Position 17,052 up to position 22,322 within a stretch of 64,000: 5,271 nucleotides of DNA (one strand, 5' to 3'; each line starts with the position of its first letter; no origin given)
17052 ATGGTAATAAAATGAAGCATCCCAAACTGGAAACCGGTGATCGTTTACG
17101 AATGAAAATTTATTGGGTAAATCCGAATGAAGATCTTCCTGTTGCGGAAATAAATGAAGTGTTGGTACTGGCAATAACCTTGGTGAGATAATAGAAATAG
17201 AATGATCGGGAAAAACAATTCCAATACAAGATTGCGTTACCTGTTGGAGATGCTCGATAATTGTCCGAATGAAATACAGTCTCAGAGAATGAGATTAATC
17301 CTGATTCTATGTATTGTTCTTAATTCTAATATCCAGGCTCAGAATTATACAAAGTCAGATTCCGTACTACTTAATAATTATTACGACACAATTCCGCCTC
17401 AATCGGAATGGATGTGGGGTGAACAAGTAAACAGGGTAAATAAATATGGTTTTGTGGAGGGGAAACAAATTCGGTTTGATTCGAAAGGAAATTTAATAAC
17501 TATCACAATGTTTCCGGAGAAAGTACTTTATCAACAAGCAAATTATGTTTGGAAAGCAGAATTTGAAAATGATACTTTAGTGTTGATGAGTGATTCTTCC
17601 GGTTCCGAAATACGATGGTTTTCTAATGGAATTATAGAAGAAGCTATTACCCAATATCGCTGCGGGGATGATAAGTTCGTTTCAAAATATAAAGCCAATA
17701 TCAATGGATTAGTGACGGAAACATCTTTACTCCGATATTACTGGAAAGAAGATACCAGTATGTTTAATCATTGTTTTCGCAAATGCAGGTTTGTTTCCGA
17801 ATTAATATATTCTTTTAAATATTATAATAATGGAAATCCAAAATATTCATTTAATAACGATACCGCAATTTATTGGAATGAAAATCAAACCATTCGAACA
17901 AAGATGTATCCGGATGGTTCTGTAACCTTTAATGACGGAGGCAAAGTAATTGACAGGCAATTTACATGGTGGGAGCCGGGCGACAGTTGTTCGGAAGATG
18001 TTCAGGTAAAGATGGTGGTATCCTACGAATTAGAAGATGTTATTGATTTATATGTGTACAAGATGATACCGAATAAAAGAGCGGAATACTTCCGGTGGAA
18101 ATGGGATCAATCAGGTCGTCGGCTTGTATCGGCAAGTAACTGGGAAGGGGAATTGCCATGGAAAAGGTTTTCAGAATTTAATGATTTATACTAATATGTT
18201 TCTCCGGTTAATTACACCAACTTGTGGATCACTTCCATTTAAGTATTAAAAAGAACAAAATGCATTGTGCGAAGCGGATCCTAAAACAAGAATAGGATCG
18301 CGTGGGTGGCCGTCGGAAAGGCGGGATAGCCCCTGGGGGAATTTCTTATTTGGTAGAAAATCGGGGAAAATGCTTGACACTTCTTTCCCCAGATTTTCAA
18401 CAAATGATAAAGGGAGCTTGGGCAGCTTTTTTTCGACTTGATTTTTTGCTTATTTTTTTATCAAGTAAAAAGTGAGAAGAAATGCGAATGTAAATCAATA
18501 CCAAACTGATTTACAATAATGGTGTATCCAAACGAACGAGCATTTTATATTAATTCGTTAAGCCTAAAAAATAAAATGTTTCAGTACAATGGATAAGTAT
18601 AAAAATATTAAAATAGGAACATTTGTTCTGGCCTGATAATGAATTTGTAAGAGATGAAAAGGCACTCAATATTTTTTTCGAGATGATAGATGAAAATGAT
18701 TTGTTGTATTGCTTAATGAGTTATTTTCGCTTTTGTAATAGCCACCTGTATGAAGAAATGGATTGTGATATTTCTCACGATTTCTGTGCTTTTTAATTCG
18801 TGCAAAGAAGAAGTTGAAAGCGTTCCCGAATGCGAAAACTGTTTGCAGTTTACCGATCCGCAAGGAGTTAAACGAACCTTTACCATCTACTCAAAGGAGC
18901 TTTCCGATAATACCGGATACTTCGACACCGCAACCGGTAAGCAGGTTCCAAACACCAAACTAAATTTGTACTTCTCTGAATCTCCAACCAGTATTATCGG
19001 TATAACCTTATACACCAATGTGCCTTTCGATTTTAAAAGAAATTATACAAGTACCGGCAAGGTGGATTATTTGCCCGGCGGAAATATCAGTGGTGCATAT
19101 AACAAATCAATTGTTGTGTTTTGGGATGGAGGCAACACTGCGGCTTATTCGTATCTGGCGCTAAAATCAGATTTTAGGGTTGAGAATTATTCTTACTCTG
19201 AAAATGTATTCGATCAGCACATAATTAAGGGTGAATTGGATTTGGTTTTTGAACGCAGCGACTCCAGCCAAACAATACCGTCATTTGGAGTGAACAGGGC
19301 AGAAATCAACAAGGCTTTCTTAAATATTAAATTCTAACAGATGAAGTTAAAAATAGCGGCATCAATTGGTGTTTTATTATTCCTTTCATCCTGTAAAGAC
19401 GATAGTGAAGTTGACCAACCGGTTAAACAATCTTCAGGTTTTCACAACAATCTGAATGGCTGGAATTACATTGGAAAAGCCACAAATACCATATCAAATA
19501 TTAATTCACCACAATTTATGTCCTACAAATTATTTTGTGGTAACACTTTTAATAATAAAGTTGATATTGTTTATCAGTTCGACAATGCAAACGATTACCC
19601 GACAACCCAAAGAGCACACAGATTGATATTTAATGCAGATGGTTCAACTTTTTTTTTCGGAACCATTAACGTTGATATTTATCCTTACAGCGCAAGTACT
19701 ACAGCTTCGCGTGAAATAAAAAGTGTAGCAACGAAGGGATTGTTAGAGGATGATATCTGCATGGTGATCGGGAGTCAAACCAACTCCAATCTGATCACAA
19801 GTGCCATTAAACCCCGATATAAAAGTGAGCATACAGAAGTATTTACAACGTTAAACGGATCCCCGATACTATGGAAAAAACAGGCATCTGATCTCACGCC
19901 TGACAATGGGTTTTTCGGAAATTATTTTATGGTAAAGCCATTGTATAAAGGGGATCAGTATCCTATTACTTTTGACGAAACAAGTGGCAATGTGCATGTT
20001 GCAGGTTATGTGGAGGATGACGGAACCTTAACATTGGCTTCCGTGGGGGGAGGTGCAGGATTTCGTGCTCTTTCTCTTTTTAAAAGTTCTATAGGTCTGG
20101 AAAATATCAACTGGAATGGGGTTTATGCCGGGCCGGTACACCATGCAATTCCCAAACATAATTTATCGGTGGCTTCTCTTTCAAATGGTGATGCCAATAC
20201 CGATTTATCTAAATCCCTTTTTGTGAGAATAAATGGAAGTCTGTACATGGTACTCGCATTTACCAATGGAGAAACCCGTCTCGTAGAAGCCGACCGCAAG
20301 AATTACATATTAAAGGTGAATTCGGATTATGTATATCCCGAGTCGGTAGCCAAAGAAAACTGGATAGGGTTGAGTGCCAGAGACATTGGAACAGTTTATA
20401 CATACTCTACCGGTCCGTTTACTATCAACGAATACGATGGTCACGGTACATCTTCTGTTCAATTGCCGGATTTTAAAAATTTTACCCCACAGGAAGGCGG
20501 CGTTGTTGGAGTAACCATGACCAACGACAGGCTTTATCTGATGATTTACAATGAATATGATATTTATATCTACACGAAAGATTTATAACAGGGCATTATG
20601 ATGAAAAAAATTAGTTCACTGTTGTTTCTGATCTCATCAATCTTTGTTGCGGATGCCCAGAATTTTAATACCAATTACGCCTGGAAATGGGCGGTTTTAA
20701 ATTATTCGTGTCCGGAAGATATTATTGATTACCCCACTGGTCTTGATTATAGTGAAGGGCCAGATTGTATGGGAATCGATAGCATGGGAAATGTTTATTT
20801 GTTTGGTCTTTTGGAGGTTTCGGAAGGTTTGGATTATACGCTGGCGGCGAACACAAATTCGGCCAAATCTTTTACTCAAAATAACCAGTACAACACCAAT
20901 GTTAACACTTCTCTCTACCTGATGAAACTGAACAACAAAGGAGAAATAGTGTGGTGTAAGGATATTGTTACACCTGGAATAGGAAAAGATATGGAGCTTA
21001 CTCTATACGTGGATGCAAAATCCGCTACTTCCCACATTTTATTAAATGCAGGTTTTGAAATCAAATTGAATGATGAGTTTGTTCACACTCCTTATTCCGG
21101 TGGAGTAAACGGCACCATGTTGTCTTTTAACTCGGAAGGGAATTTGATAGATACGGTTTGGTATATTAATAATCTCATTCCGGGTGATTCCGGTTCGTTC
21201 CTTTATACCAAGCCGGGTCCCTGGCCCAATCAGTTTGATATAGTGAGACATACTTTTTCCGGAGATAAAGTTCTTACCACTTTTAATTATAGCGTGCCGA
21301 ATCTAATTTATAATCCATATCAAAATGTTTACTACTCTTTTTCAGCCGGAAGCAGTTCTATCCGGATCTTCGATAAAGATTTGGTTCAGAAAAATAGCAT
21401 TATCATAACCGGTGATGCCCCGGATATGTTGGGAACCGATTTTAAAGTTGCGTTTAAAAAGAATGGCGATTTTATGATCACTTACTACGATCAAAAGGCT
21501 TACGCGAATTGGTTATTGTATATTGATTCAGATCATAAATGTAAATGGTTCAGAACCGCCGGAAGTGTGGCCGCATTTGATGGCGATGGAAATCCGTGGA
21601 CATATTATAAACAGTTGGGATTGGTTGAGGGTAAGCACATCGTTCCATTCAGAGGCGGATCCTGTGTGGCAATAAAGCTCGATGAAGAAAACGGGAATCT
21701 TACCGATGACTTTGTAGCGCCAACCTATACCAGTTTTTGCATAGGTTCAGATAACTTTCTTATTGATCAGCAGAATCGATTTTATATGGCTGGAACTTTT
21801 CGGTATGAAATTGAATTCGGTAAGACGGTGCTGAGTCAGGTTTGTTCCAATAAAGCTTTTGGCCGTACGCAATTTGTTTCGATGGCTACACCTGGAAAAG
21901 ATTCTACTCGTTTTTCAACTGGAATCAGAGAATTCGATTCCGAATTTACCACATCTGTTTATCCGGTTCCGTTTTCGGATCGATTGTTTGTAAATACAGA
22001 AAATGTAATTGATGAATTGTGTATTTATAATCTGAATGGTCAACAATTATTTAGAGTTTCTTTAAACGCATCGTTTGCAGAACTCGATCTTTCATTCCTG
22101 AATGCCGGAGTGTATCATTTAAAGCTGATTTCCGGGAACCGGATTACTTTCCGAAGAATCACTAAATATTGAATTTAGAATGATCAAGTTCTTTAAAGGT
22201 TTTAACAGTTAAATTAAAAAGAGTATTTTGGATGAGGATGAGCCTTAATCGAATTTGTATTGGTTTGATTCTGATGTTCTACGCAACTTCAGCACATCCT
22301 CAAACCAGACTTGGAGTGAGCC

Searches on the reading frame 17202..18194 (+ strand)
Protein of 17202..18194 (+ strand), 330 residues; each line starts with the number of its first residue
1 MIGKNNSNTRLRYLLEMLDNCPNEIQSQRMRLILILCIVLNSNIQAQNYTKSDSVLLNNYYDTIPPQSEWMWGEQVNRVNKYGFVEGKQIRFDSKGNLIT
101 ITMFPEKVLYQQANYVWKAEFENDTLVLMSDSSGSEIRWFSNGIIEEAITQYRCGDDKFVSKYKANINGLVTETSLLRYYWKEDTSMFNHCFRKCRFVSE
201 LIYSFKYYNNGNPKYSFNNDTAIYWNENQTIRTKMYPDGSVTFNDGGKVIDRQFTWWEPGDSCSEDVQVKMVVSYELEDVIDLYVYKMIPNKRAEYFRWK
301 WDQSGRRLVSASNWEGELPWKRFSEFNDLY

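Call 15: search_protein_families(library=pfam, proteins=[window:17202-18194:+])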
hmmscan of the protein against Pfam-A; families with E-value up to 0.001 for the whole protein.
window:17202-18194:+ (330 aa): 0 families

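Call 83: search_protein_families(library=pfam, proteins=[window:17202-18194:+], max_evalue=0.1)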
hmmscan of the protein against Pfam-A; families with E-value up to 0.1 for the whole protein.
window:17202-18194:+ (330 aa): 0 families

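Call 94: find_homologous_proteins(query=window:17202-18194:+, max_evalue=0.00001)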
Query window:17202-18194:+ (330 aa): 1 proteins with E <= 0.00001 among 492 candidates.
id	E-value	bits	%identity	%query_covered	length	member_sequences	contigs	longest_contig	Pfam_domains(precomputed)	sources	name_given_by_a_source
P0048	6.9e-206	701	100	91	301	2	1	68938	-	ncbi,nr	ncbi:MAG: hypothetical protein GC181_15860 [Bacteroidetes bacterium]|nr:hypothetical protein [Bacter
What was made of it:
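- Tried and rejected: That ORF is an orphan with only a self hit (call 94).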

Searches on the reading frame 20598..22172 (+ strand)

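Call 77: search_protein_families(library=pfam, proteins=[window:20598-22172:+])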
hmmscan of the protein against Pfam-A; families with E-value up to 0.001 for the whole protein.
window:20598-22172:+ (524 aa): 1 family
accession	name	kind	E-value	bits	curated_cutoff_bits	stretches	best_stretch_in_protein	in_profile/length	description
PF18962.6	Por_Secre_tail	-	1.6e-09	38.4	27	1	454-520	1-72/75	Secretion system C-terminal sorting domain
